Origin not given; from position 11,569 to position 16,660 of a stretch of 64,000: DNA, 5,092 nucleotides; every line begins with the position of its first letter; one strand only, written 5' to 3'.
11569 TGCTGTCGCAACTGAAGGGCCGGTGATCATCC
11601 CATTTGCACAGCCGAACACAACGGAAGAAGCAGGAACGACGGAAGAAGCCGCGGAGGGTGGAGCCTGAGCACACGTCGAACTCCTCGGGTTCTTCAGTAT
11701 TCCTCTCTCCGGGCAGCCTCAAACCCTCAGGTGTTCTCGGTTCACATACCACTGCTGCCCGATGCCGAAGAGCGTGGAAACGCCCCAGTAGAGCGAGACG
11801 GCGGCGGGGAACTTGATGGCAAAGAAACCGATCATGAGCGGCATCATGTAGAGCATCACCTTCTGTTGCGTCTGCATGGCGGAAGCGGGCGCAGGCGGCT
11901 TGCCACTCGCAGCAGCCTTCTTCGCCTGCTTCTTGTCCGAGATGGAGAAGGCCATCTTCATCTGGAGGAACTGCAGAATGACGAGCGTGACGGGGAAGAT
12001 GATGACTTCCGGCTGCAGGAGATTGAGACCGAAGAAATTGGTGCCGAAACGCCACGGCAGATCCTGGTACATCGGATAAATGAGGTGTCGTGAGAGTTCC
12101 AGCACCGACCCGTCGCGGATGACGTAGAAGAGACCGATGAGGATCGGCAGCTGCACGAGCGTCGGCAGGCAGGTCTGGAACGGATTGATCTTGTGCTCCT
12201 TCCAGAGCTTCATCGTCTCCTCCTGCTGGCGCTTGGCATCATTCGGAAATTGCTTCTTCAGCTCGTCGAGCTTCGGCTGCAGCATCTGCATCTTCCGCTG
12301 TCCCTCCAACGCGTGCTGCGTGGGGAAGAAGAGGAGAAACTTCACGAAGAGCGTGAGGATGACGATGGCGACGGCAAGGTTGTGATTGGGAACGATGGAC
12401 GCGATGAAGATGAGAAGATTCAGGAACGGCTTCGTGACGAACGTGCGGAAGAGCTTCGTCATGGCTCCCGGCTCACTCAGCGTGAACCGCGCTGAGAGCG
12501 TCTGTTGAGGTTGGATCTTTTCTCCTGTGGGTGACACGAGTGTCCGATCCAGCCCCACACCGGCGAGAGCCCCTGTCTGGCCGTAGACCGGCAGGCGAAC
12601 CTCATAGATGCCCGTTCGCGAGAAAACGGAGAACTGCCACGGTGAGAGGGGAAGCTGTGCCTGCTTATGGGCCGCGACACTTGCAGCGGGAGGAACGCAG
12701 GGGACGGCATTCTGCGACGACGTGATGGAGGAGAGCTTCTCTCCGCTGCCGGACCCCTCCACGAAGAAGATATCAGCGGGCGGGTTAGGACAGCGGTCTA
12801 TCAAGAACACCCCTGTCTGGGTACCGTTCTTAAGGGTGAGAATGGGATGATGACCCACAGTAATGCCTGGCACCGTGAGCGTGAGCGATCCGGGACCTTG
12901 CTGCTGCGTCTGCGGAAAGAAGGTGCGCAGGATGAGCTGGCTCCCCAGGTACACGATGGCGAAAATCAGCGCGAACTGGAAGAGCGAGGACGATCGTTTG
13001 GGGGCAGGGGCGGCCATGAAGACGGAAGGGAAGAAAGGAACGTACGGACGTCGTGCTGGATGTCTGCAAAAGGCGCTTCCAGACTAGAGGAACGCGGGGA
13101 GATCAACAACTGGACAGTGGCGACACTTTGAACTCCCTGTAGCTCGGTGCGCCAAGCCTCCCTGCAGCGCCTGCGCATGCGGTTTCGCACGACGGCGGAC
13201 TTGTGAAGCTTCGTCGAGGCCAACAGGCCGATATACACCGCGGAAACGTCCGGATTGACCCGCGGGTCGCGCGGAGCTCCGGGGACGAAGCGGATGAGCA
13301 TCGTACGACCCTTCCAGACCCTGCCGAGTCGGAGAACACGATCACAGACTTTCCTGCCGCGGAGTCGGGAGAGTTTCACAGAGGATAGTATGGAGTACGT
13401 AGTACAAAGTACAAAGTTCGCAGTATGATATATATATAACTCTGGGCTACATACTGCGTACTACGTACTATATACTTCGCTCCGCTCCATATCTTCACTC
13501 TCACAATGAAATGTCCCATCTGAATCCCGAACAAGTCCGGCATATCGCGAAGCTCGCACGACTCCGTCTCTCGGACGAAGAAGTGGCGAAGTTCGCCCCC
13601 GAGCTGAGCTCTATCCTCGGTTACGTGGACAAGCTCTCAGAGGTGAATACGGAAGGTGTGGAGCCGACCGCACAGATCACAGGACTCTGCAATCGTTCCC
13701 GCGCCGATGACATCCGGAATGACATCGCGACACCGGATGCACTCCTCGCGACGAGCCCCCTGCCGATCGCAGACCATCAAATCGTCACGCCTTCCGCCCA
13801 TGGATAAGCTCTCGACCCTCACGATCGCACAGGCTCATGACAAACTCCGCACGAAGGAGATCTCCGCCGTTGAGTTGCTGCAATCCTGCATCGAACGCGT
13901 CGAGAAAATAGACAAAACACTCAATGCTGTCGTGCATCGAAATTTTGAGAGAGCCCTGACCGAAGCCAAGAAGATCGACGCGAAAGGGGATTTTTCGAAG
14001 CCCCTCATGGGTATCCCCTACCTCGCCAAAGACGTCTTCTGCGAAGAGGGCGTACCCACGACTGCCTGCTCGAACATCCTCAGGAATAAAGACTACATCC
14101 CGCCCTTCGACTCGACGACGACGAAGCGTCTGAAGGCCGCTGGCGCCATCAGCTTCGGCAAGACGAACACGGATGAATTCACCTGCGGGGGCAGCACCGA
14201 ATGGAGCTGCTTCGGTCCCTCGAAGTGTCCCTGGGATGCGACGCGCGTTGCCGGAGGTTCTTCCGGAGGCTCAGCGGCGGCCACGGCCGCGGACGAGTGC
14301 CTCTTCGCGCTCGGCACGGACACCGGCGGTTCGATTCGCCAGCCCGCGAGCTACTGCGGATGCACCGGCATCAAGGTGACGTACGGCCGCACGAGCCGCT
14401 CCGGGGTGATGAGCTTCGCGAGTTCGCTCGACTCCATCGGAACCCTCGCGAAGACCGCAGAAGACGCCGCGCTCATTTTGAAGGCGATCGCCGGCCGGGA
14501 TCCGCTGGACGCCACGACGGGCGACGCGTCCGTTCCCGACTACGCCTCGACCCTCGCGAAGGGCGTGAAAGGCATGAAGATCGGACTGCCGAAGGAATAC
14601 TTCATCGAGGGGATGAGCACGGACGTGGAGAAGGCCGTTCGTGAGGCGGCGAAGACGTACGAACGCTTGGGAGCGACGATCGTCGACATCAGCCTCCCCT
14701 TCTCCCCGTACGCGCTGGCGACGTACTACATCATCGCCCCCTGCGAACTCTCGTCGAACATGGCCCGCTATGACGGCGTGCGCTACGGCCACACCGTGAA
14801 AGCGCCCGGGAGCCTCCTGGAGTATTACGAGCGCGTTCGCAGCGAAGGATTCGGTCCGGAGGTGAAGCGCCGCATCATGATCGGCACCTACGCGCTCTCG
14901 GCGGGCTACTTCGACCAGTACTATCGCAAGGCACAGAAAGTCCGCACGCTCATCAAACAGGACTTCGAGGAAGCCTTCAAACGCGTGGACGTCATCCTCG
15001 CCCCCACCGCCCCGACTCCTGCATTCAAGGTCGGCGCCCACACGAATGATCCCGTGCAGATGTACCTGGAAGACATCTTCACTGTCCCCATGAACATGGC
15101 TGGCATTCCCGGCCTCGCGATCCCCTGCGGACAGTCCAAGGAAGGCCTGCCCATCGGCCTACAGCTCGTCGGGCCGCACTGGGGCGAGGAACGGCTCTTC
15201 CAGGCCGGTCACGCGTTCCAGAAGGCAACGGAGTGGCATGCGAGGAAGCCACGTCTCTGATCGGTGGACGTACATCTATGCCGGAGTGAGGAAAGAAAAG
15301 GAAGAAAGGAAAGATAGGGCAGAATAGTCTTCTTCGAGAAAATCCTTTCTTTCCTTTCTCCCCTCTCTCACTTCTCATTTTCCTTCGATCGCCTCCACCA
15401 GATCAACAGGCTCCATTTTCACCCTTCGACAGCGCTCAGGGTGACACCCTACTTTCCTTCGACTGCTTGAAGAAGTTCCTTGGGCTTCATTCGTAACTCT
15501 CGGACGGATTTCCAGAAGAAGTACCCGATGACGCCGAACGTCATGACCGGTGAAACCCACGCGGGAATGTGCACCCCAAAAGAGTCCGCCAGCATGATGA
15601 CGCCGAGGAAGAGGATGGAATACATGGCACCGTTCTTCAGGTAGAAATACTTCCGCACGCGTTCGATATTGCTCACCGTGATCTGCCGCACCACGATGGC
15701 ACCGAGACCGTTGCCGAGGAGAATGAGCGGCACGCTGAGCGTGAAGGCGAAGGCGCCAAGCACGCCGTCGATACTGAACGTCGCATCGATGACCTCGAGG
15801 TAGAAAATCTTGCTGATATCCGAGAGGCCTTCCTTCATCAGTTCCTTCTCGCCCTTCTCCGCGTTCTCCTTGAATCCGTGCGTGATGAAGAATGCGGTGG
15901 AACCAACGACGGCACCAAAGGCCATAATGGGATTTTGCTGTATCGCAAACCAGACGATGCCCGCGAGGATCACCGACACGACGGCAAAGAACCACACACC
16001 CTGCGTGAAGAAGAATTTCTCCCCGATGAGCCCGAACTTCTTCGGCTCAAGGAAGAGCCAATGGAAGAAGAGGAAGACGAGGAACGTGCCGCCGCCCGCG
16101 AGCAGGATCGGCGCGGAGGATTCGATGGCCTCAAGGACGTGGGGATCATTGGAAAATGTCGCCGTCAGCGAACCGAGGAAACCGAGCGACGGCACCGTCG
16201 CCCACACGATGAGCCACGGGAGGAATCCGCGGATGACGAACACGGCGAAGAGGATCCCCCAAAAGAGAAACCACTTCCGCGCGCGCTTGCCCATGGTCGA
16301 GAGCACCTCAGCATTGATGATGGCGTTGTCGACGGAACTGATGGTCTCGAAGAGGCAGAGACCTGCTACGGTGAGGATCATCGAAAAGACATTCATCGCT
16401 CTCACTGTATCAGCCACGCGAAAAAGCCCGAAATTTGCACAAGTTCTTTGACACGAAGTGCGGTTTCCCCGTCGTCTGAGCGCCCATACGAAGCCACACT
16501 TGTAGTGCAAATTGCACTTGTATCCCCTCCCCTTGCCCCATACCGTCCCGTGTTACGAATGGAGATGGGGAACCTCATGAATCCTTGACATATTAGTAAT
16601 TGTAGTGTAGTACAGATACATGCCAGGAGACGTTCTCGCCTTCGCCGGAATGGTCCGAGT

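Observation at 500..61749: Interlinked family of fold-back repeats whose arms are tandem 7-8 nt words, filling most intergenic gaps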

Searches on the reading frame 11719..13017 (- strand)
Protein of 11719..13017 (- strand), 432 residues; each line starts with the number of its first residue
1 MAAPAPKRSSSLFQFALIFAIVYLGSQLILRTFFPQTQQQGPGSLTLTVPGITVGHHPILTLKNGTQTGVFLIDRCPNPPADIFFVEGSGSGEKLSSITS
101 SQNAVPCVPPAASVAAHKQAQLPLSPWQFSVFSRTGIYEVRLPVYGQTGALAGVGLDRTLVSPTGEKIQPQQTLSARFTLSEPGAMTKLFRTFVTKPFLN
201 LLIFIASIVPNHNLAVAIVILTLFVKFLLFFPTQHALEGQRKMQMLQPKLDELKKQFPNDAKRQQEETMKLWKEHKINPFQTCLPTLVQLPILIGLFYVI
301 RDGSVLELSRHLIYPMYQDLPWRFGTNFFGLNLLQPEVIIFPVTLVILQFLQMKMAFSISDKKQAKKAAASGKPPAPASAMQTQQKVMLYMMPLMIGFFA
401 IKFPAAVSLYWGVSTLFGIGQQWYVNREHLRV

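Call 7: search_protein_families(library=pfam, proteins=[window:11719-13017:-])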
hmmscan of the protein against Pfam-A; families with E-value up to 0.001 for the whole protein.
window:11719-13017:- (432 aa): 1 family
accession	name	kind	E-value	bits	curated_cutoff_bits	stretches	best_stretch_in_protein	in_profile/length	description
PF02096.25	60KD_IMP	-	2.2e-48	164.8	35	1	215-427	2-163/163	60Kd inner membrane protein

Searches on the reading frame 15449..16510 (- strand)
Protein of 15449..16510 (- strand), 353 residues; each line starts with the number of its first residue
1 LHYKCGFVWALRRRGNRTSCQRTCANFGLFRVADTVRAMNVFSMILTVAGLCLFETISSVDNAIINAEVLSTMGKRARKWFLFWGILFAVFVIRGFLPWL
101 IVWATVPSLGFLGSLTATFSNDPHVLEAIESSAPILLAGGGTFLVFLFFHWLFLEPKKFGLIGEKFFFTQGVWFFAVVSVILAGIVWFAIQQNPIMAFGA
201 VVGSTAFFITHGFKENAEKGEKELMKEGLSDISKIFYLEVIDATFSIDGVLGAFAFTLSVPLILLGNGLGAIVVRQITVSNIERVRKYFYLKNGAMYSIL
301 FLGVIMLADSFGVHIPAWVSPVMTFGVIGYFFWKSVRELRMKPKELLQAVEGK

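Call 7: search_protein_families(library=pfam, proteins=[window:15449-16510:-])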
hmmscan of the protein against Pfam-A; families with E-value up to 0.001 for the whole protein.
window:15449-16510:- (353 aa): 2 families
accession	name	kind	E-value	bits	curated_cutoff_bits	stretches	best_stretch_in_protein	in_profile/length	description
PF04332.21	DUF475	-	6.5e-44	151.4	27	1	60-340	1-291/293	Protein of unknown function (DUF475)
PF03741.22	TerC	-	4.1e-17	62.9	27.8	2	170-309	36-177/178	Integral membrane protein TerC family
